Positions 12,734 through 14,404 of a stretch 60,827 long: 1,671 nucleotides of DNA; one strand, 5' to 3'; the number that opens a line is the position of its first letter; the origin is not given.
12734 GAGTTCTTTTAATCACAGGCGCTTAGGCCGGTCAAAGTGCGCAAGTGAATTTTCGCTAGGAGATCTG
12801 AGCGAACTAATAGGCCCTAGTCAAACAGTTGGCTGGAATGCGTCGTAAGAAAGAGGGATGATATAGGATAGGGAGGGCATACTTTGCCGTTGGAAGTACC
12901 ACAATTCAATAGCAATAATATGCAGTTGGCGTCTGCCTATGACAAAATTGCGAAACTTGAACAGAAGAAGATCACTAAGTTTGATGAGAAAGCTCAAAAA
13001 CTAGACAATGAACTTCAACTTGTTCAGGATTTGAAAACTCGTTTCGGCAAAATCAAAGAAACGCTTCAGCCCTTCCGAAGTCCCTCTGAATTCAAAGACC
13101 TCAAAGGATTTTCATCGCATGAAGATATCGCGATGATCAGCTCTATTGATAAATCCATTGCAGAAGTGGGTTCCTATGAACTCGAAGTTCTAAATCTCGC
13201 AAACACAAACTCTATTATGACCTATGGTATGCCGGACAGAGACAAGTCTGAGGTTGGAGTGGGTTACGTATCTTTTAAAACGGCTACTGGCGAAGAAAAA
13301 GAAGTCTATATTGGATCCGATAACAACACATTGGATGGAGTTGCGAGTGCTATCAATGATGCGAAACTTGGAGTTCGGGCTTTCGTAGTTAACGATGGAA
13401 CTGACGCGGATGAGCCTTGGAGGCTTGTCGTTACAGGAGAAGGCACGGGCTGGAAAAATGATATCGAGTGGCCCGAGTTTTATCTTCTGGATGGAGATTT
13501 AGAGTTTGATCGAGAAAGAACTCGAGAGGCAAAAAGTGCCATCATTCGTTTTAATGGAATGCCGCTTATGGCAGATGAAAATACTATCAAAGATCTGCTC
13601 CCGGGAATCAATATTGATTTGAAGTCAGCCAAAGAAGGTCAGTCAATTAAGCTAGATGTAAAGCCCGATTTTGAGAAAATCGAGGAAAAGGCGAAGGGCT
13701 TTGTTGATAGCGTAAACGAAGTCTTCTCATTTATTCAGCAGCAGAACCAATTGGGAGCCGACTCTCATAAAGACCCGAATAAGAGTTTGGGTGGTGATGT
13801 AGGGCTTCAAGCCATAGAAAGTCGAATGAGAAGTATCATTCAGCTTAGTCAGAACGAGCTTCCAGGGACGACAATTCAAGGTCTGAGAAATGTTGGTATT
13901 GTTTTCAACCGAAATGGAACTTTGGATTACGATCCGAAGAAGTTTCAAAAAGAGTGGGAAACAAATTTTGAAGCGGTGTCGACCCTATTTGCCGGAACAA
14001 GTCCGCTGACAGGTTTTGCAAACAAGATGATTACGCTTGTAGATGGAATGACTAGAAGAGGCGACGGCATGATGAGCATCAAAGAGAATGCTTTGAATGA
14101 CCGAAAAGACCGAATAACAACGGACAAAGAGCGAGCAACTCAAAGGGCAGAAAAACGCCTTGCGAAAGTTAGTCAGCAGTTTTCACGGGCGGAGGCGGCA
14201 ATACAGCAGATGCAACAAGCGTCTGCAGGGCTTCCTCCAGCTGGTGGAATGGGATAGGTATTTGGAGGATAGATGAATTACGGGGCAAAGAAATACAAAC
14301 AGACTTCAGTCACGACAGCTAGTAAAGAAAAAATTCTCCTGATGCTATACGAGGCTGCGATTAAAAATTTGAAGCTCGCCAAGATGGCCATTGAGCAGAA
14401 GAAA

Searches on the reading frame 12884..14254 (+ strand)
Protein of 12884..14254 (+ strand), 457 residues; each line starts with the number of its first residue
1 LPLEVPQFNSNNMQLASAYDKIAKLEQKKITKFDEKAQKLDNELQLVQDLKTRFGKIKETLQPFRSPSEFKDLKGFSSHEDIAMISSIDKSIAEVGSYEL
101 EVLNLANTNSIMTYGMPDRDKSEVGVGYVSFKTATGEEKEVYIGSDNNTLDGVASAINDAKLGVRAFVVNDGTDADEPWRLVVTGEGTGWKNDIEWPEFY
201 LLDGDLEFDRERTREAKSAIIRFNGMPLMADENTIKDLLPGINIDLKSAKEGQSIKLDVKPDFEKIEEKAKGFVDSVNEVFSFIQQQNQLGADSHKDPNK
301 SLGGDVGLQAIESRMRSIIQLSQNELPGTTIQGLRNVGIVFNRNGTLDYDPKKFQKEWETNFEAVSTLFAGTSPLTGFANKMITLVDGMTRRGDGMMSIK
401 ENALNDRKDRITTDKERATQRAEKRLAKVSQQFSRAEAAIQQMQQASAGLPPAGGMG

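Call 14: search_protein_families(library=ncbifam, proteins=[window:12884-14254:+], max_evalue=0.00001)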
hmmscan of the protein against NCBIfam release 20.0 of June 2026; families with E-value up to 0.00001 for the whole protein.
window:12884-14254:+ (457 aa): 6 families
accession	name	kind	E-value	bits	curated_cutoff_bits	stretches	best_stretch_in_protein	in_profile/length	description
NF005955.1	PRK08032.1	equivalog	5.9e-41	140.9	387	1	12-448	12-458/465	flagellar filament capping protein FliD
NF009400.1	PRK12765.1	equivalog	1.9e-24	86.2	448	1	212-373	248-400/596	flagellar filament capping protein FliD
NF005188.0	PRK06664.1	equivalog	5.9e-23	81.1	469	1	214-449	388-650/661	flagellar hook-associated protein FliD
NF006435.1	PRK08724.1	equivalog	1.4e-20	73.6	580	1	227-450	449-667/672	flagellar filament capping protein FliD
NF006282.1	PRK08453.1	equivalog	4.5e-17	61.8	500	1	210-446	427-668/673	flagellar filament capping protein FliD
NF005833.0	PRK07737.1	equivalog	1.2e-16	60.9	444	1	12-286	11-293/501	flagellar hook-associated protein 2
